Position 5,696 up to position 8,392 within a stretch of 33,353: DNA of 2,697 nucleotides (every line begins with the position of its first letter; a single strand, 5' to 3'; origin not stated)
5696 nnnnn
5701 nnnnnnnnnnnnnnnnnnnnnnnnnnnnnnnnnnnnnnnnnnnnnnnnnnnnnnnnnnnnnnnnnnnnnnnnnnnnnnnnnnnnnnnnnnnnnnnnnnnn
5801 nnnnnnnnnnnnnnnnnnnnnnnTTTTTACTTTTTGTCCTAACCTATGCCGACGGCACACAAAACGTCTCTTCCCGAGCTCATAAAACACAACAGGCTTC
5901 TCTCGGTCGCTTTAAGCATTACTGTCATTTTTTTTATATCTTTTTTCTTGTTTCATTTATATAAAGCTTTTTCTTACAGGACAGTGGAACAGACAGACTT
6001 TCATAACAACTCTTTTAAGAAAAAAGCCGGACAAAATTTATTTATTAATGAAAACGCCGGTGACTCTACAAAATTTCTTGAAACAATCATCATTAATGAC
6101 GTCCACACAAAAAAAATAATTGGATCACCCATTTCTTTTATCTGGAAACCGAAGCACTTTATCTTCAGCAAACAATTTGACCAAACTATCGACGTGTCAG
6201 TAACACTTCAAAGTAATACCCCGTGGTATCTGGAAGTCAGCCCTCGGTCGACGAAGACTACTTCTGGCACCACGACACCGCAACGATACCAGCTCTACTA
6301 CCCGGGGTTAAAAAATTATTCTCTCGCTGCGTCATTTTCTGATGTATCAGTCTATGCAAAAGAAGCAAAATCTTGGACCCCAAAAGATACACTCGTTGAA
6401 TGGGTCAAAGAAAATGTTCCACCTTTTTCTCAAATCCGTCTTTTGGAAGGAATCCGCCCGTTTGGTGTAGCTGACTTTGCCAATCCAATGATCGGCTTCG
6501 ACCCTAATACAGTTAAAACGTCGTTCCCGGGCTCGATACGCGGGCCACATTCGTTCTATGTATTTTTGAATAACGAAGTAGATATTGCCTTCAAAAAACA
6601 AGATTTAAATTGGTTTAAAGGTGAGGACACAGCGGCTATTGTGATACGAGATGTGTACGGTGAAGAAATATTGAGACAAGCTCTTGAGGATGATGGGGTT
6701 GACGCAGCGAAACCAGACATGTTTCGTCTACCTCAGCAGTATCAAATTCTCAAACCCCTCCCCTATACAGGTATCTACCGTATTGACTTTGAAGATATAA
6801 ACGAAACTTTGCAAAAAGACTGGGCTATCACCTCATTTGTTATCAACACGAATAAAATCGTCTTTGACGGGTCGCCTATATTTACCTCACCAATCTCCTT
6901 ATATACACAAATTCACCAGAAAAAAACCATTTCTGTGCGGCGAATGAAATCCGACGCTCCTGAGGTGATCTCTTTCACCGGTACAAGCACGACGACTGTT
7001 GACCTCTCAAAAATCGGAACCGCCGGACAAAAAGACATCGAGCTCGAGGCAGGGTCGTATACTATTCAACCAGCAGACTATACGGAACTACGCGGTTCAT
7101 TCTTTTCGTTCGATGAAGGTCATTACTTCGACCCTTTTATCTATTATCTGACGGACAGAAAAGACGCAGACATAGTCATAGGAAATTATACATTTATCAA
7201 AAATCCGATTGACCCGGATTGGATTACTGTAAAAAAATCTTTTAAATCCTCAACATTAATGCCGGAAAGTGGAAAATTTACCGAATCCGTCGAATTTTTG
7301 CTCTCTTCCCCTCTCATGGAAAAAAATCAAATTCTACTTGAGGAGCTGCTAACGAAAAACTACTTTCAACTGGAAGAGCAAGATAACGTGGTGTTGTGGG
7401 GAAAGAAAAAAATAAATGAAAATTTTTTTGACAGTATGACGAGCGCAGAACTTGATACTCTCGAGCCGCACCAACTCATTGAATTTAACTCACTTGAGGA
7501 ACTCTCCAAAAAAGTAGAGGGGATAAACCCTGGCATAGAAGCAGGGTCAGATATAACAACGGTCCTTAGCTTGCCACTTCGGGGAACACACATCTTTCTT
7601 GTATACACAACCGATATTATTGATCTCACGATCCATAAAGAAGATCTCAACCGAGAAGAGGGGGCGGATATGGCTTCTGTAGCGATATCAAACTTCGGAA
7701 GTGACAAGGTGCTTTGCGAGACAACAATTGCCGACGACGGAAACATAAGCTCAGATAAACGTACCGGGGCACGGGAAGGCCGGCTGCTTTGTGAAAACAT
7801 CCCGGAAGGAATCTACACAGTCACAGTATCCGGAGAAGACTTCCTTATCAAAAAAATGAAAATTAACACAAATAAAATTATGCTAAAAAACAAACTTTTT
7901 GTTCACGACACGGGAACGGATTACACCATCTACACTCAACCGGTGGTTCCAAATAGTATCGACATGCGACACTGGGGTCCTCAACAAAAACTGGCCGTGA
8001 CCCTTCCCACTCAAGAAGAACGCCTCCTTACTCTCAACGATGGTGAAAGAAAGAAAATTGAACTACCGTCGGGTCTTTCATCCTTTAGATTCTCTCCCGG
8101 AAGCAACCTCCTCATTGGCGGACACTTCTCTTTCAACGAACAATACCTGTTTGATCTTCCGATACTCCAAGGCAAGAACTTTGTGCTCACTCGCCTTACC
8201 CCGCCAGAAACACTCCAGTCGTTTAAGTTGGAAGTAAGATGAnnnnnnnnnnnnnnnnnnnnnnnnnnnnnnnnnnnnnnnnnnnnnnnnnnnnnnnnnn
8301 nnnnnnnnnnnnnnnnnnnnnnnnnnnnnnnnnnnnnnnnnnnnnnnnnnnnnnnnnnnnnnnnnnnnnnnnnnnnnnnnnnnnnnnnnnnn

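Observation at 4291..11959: Four-gene extracytoplasmic cassette: GT-C, duplicated-module ectoprotein, 7TM-extended GT-C, Wzx flippase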

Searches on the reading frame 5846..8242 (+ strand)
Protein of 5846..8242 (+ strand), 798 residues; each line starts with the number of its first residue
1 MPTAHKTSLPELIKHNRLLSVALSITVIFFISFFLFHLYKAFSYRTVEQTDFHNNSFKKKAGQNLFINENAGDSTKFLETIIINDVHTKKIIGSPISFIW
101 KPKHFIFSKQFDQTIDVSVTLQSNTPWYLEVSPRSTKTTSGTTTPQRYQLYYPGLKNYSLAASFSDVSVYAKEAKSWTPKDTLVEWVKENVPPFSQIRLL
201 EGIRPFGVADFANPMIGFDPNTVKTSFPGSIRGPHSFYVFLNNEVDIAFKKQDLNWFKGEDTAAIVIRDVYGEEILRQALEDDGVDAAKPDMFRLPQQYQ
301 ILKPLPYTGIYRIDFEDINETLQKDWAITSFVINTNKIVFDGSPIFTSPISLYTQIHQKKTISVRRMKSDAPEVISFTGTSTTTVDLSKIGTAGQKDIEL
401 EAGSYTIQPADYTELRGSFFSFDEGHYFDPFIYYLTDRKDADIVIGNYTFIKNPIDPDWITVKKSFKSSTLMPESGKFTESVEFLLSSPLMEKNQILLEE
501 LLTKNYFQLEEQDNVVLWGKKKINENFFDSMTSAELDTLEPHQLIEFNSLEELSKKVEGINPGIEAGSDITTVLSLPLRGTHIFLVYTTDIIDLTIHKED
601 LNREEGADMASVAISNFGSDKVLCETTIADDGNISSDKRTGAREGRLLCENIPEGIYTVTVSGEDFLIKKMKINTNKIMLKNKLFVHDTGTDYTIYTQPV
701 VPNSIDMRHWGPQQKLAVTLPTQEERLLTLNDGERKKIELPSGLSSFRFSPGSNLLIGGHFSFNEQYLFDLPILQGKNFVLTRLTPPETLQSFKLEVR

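Call 4: search_protein_families(library=pfam, proteins=[window:5846-8242:+], max_evalue=0.1)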
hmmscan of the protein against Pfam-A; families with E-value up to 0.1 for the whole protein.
window:5846-8242:+ (798 aa): 0 families

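Call 8: find_homologous_proteins(query=window:5846-8242:+, max_evalue=0.001)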
Query window:5846-8242:+ (798 aa): 4 proteins with E <= 0.001 among 8000 candidates.
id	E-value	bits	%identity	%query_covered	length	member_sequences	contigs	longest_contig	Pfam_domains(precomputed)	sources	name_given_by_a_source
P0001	0.0e+0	1809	100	100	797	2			-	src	-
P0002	4.6e-57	212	25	96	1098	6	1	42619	-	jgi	-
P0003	9.2e-41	158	29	58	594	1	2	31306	-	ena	-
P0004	2.4e-11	61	27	36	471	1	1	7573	-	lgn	-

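Call 10: find_encoding_contigs(protein=P0002, flank=10000, max_places=3)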
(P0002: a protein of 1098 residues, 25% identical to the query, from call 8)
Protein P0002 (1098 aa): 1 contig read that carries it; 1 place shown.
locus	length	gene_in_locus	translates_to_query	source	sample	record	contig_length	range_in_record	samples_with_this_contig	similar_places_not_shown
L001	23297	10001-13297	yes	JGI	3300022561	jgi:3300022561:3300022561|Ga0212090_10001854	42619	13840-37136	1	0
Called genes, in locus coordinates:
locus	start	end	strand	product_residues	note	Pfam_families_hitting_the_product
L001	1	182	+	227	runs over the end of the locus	-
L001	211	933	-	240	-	-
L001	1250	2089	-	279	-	PF03808:Glyco_tran_WecG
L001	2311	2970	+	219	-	-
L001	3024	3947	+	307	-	PF12844:HTH_19, PF13413:HTH_25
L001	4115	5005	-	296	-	-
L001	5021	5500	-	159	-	-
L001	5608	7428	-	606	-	PF00128:Alpha-amylase (faint)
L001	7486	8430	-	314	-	PF00535:Glycos_transf_2, PF10111:Glyco_tranf_2_2 (weak)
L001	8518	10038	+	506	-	-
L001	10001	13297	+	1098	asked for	-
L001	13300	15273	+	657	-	-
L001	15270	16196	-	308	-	PF05050:Methyltransf_21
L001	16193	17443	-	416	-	PF01943:Polysacc_synt, PF13440:Polysacc_synt_3, PF01554:MatE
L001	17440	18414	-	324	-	PF00535:Glycos_transf_2, PF10111:Glyco_tranf_2_2 (weak), PF13641:Glyco_tranf_2_3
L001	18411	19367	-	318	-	PF00535:Glycos_transf_2, PF13641:Glyco_tranf_2_3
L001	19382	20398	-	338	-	PF00535:Glycos_transf_2, PF10111:Glyco_tranf_2_2 (weak), PF13641:Glyco_tranf_2_3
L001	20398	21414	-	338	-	PF00535:Glycos_transf_2, PF10111:Glyco_tranf_2_2 (weak), PF13641:Glyco_tranf_2_3 (weak)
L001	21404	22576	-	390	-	PF13439:Glyco_transf_4, PF00534:Glycos_transf_1, PF13692:Glyco_trans_1_4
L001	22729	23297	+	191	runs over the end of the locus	PF04542:Sigma70_r2, PF08281:Sigma70_r4_2, PF04545:Sigma70_r4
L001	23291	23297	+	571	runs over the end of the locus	-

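Call 11: find_encoding_contigs(protein=P0003, flank=10000, max_places=3)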
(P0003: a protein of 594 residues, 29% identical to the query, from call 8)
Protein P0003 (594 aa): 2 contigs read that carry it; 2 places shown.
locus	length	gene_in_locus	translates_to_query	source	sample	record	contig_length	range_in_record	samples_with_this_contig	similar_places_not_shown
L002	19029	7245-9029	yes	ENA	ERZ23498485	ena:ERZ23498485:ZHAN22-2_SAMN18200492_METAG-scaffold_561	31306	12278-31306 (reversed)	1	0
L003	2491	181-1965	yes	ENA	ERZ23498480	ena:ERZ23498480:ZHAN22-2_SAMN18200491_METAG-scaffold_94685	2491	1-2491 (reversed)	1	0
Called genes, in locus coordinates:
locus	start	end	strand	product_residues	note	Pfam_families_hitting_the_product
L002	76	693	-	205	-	-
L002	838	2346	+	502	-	PF13231:PMT_2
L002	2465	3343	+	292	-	PF02661:Fic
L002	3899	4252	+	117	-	PF08279:HTH_11 (weak)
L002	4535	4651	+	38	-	-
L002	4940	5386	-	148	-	PF05168:HEPN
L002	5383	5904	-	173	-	PF01909:NTP_transf_2, PF18765:Polbeta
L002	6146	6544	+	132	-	-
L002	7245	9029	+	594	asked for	-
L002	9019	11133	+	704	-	PF13231:PMT_2 (weak)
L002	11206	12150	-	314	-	PF03706:LPG_synthase_TM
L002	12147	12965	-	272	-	PF01209:Ubie_methyltran, PF03848:TehB (weak), PF13489:Methyltransf_23, PF13847:Methyltransf_31, PF08241:Methyltransf_11, PF08242:Methyltransf_12, PF13649:Methyltransf_25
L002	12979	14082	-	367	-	PF13439:Glyco_transf_4, PF00534:Glycos_transf_1, PF13692:Glyco_trans_1_4, PF20706:GT4-conflict (weak)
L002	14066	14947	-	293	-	PF09587:PGA_cap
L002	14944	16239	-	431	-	PF27533:CapK_C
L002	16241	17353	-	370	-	PF13439:Glyco_transf_4, PF13477:Glyco_trans_4_2 (weak), PF13579:Glyco_trans_4_4, PF00534:Glycos_transf_1, PF13692:Glyco_trans_1_4, PF13524:Glyco_trans_1_2 (weak)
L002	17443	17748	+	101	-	-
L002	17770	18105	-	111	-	-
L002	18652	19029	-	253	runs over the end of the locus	PF17761:DUF1016_N, PF06250:YhcG_C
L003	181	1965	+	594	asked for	-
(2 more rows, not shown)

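Call 13: find_encoding_contigs(protein=P0004, flank=10000, max_places=3)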
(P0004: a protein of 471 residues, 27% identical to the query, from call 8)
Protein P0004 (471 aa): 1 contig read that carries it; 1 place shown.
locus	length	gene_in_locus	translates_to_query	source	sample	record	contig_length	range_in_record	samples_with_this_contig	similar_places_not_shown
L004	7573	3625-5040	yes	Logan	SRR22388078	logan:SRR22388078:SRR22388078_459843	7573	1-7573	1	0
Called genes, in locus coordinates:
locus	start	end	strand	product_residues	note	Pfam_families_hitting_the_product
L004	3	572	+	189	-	?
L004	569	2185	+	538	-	PF13231:PMT_2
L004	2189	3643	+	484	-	PF01943:Polysacc_synt, PF13440:Polysacc_synt_3, PF03023:MurJ, PF01554:MatE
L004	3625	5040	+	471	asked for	-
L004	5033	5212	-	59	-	-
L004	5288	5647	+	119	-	-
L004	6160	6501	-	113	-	-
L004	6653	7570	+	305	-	PF00389:2-Hacid_dh, PF02826:2-Hacid_dh_C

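Call 14: find_encoding_contigs(protein=P0001, flank=10000, max_places=3)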
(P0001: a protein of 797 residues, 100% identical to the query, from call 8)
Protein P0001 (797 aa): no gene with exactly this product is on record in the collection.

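Call 15: search_protein_families(library=ncbifam, proteins=[window:5846-8242:+], max_evalue=0.01)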
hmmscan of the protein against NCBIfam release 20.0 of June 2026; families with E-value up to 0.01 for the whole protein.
window:5846-8242:+ (798 aa): 0 families

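Call 18: search_solved_structures(query=window:5846-8242:+, max_evalue=10)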
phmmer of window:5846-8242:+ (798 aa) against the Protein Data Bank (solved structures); distinct sequences matched with E-value up to 10: 0.

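Call 21: find_related_loci(query=A1, collection=genome_contigs, flank=10000)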
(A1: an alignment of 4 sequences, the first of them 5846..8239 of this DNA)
Query A1 (798 aa) in genome_contigs; peptide patterns used: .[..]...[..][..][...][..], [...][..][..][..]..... (x = any residue, [..] = any of these).
312 stretches matched a pattern; 19 encode a relative of the query (tblastn E <= 1e-3); 19 distinct loci.
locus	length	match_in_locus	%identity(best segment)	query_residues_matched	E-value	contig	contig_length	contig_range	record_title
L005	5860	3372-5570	27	30-771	4e-64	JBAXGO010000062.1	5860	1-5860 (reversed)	MAG: bacterium isolate ELA299 MAG299_62, whole genome shotgun sequence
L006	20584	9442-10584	26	73-769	2e-34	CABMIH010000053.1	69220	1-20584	uncultured archaeon isolate LFW-280_3_2 genome assembly, contig: LFW28032_57, whole genome shotgun sequence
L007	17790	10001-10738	28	224-788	6e-20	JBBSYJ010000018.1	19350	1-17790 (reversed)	MAG: Nanoarchaeota archaeon isolate H32-bin101_1 H32_bin101_1_000000000018, whole genome shotgun sequence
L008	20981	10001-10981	27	218-769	1e-18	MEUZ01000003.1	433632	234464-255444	MAG: candidate division WWE3 bacterium RIFCSPHIGHO2_01_FULL_40_23 rifcsphigho2_01_scaffold_40, whole genome shotgun sequ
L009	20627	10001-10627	38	230-689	7e-18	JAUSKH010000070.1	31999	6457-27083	MAG: Nanoarchaeota archaeon isolate E14_metabat.bin.43 E14_k141_1098664, whole genome shotgun sequence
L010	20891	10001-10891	27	230-689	1e-17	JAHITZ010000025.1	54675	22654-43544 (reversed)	MAG: Nanoarchaeota archaeon isolate MM_PC_MetaG.mb.229 MM_PC_MetaG.mb.229_k141_501750, whole genome shotgun sequence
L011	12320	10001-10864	27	207-769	1e-16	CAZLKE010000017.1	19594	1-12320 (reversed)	MAG TPA_asm: uncultured Gammaproteobacteria bacterium isolate SRP050083_co1_414 genome assembly, contig: NODE_1092_lengt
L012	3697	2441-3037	27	232-770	1e-16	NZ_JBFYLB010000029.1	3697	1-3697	MAG: Methanomethylovorans sp. isolate PPR_0024 PPR_0024.fa_k121_770973, whole genome shotgun sequence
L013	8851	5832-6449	34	230-689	2e-16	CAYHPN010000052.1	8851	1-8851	MAG TPA_asm: Candidatus Woesearchaeota archaeon isolate ERP119705_co14_220 genome assembly, contig: NODE_11964_length_88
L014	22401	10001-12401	28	229-769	5e-16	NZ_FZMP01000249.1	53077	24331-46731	Candidatus Methanoperedens nitroreducens isolate Mnv1, whole genome shotgun sequence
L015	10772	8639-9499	26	149-774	1e-15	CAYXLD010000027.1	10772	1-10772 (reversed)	MAG TPA_asm: Candidatus Woesearchaeota archaeon isolate ERP125453_co1_526 genome assembly, contig: NODE_7094_length_1077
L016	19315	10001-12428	27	148-769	4e-15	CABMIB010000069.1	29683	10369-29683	uncultured archaeon isolate LFW-280_3_1 genome assembly, contig: LFW28031_52, whole genome shotgun sequence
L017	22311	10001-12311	26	223-770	8e-15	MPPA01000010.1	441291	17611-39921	MAG: Methanococcoides sp. EBM-47 k99_9000, whole genome shotgun sequence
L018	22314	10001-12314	27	222-770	1e-14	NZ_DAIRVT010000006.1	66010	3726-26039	MAG: Methanomethylovorans sp. isolate CTOTU29525 NODE_316_length_66010_cov_19.091077, whole genome shotgun sequence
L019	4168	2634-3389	24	187-747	1e-14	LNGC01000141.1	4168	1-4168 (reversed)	MAG: Candidatus Methanofastidiosum methylothiophilum isolate U1lsi0528_Bin055 AMQ22_contig000141, whole genome shotgun s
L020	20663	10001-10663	35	214-689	2e-14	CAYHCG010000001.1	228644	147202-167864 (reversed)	MAG TPA_asm: Candidatus Woesearchaeota archaeon isolate ERP119705_co10_239 genome assembly, contig: NODE_9_length_228644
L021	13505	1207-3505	27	222-718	2e-12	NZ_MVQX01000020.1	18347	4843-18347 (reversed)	MAG: Methanomethylovorans sp. PtaU1.Bin093 A4E24_contig000020, whole genome shotgun sequence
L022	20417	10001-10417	25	183-313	5e-9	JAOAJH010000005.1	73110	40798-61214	MAG: Candidatus Aenigmatarchaeota archaeon isolate SKW179 NODE_5_length_73110_cov_5.803472, whole genome shotgun sequenc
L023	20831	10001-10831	23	230-492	5e-10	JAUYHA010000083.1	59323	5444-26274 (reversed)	MAG: Dehalococcoidales bacterium isolate C24_maxbin.057 C24_k141_477465, whole genome shotgun sequence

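Call 24: search_protein_representatives(alignment_id=A1)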
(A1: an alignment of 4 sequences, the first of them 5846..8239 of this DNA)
Query: 4 sequences, 784 profile positions. Proteins with E-value up to 0.001 (for the whole library): 913; up to 1e-10: 665; up to 1e-30: 202. The best 150 are listed.
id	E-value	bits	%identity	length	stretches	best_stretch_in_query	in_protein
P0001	0.0e+00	1241.8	-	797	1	1-783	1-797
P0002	0.0e+00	1236.7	-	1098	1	2-784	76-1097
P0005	1.1e-229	781.3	-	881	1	23-782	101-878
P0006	4.2e-180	617.3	-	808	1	17-769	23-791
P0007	5.7e-173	593.7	-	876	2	14-585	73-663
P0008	1.2e-169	582.7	-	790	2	21-650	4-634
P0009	2.7e-162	558.4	-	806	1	19-765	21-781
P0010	2.3e-160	552.0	-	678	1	128-779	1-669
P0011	3.8e-159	548.0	-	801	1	22-780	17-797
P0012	1.3e-155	536.3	-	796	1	29-780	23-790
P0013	9.1e-154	530.2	-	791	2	31-674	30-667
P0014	4.2e-152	524.7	-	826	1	14-783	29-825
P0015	8.8e-139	480.7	-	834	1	33-775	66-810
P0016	2.8e-135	469.1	-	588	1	14-568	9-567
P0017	6.9e-133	461.2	-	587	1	15-566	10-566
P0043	2.1e-68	247.9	-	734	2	209-485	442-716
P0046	7.4e-66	239.5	-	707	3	173-442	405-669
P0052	1.4e-57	212.1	-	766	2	217-484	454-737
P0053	2.0e-56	208.3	-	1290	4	217-469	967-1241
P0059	7.3e-53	196.5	-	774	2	211-484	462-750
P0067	1.3e-48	182.5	-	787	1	24-460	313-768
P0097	1.2e-41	159.4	-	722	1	92-490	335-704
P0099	4.9e-41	157.4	-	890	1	205-484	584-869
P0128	1.5e-37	145.8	-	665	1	129-487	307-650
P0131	3.1e-37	144.8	-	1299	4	213-429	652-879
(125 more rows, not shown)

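Call 25: search_protein_families(library=pfam, proteins=[P0043, P0046, P0052, P0059, P0067, P0097, P0099, P0128, P0053, P0131], max_evalue=0.01)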
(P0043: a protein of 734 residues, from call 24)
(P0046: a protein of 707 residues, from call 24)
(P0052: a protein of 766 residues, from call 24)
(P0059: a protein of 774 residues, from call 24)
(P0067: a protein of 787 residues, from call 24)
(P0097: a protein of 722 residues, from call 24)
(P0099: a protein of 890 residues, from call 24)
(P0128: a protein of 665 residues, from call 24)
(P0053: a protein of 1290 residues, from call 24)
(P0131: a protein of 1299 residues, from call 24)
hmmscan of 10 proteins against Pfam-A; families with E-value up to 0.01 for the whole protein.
P0043 (734 aa): 0 families

P0046 (707 aa): 1 family
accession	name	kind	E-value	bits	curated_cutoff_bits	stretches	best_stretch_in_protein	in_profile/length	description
PF18962.6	Por_Secre_tail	-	0.0071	17.1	27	0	486-545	19-68/75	Secretion system C-terminal sorting domain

P0052 (766 aa): 0 families

P0059 (774 aa): 0 families

P0067 (787 aa): 0 families

P0097 (722 aa): 0 families

P0099 (890 aa): 4 families
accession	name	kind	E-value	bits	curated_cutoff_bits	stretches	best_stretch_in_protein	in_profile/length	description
PF01943.22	Polysacc_synt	-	6.1e-26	91.9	28.2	1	9-271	4-272/274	Polysaccharide biosynthesis protein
PF13440.11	Polysacc_synt_3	-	3.3e-21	76.2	23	1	31-322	2-291/293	Polysaccharide biosynthesis protein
PF03023.19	MurJ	-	2.9e-07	29.9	27.4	1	80-438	56-428/451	Lipid II flippase MurJ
PF01554.23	MatE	-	0.0019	18.4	24.9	1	218-369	7-157/161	MatE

P0128 (665 aa): 0 families

P0053 (1290 aa): 1 family
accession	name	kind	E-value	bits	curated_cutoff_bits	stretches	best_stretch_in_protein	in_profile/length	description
PF18962.6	Por_Secre_tail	-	6.2e-05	23.6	27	0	1002-1062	18-67/75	Secretion system C-terminal sorting domain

P0131 (1299 aa): 0 families

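Call 26: find_homologous_proteins(query=A1, max_evalue=0.00001)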
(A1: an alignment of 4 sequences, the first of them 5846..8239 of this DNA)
Query A1 (4 sequences) (798 aa, profile of the alignment): 5 proteins with E <= 0.00001 among 8000 candidates.
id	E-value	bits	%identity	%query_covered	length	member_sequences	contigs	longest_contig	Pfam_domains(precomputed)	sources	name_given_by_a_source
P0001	0.0e+0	1242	100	100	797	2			-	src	-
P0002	0.0e+0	1237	25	96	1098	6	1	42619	-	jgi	-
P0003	5.6e-255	867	29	58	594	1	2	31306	-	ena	-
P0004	5.0e-148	513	27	36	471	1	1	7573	-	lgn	-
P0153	1.7e-32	131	27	29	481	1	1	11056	-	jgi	jgi:hypothetical protein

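Call 30: search_protein_families(library=pfam, proteins=[L007:7779-9305:+, L009:7708-9318:+, L008:8196-9623:+, L008:6519-8144:+, L011:8068-9525:+, L014:7616-9280:+, L014:6271-7596:+, L017:1791-3398:+, L020:7293-8831:+, L023:7404-8861:+], max_evalue=0.01)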
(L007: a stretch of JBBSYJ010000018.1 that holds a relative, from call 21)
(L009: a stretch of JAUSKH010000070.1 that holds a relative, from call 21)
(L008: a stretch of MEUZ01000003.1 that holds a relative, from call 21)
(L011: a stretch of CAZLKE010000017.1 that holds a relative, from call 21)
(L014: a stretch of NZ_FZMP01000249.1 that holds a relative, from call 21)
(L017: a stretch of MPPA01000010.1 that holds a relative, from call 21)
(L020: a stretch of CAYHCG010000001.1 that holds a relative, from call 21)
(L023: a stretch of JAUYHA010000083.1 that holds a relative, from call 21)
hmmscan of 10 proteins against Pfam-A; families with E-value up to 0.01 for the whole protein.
L007:7779-9305:+ (508 aa): 2 families
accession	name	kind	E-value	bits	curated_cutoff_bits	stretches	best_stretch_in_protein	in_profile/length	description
PF14897.12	EpsG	-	1.5e-05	24.7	30.1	1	96-409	22-324/326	EpsG family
PF13231.12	PMT_2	-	7.6e-05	23.4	26.1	1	147-268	29-154/160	Dolichyl-phosphate-mannose-protein mannosyltransferase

L009:7708-9318:+ (536 aa): 1 family
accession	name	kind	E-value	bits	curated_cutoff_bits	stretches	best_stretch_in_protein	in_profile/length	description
PF13231.12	PMT_2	-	1.1e-09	39.2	26.1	1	129-280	4-152/160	Dolichyl-phosphate-mannose-protein mannosyltransferase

L008:8196-9623:+ (475 aa): 4 families
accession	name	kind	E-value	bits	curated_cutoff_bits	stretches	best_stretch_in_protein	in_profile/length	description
PF13440.11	Polysacc_synt_3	-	1.7e-25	90.3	23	1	30-321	2-291/293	Polysaccharide biosynthesis protein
PF01943.22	Polysacc_synt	-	3.7e-22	79.5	28.2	1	7-271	3-273/274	Polysaccharide biosynthesis protein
PF03023.19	MurJ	-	2.1e-17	63.3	27.4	1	72-425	49-423/451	Lipid II flippase MurJ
PF01554.23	MatE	-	6.8e-11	42.6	24.9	2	216-371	6-161/161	MatE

L008:6519-8144:+ (541 aa): 1 family
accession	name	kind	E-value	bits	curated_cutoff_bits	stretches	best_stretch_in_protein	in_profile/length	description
PF13231.12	PMT_2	-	0.0002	22.1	26.1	1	86-226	11-153/160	Dolichyl-phosphate-mannose-protein mannosyltransferase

L011:8068-9525:+ (485 aa): 4 families
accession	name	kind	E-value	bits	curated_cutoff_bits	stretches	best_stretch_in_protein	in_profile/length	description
PF01943.22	Polysacc_synt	-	3.3e-30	105.9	28.2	1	7-272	2-274/274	Polysaccharide biosynthesis protein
PF13440.11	Polysacc_synt_3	-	1.7e-17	64.1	23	1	31-321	2-291/293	Polysaccharide biosynthesis protein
PF03023.19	MurJ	-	6.8e-12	45.2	27.4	1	70-431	46-431/451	Lipid II flippase MurJ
PF01554.23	MatE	-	3.6e-09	37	24.9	2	211-370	1-160/161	MatE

L014:7616-9280:+ (554 aa): 0 families

L014:6271-7596:+ (441 aa): 3 families
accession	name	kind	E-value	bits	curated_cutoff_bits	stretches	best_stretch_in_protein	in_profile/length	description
PF01943.22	Polysacc_synt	-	2.5e-27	96.5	28.2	1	1-238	29-271/274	Polysaccharide biosynthesis protein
PF13440.11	Polysacc_synt_3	-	3.5e-18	66.3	23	1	1-287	5-291/293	Polysaccharide biosynthesis protein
PF03023.19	MurJ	-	2e-07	30.4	27.4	1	54-396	63-428/451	Lipid II flippase MurJ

L017:1791-3398:+ (535 aa): 0 families

L020:7293-8831:+ (512 aa): 2 families
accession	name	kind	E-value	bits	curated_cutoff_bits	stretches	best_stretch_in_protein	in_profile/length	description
PF14897.12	EpsG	-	3.8e-05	23.4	30.1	1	83-397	12-313/326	EpsG family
PF13231.12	PMT_2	-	0.00038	21.2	26.1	1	124-266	4-152/160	Dolichyl-phosphate-mannose-protein mannosyltransferase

L023:7404-8861:+ (485 aa): 4 families
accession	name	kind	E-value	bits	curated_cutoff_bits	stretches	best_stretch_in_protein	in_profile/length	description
PF01943.22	Polysacc_synt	-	1.3e-24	87.5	28.2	1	4-272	2-272/274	Polysaccharide biosynthesis protein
PF13440.11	Polysacc_synt_3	-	1.1e-20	74.5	23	1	28-323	2-291/293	Polysaccharide biosynthesis protein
PF03023.19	MurJ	-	1.1e-11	44.5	27.4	1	108-428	93-424/451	Lipid II flippase MurJ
PF01554.23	MatE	-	1.1e-06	28.8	24.9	1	213-362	1-150/161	MatE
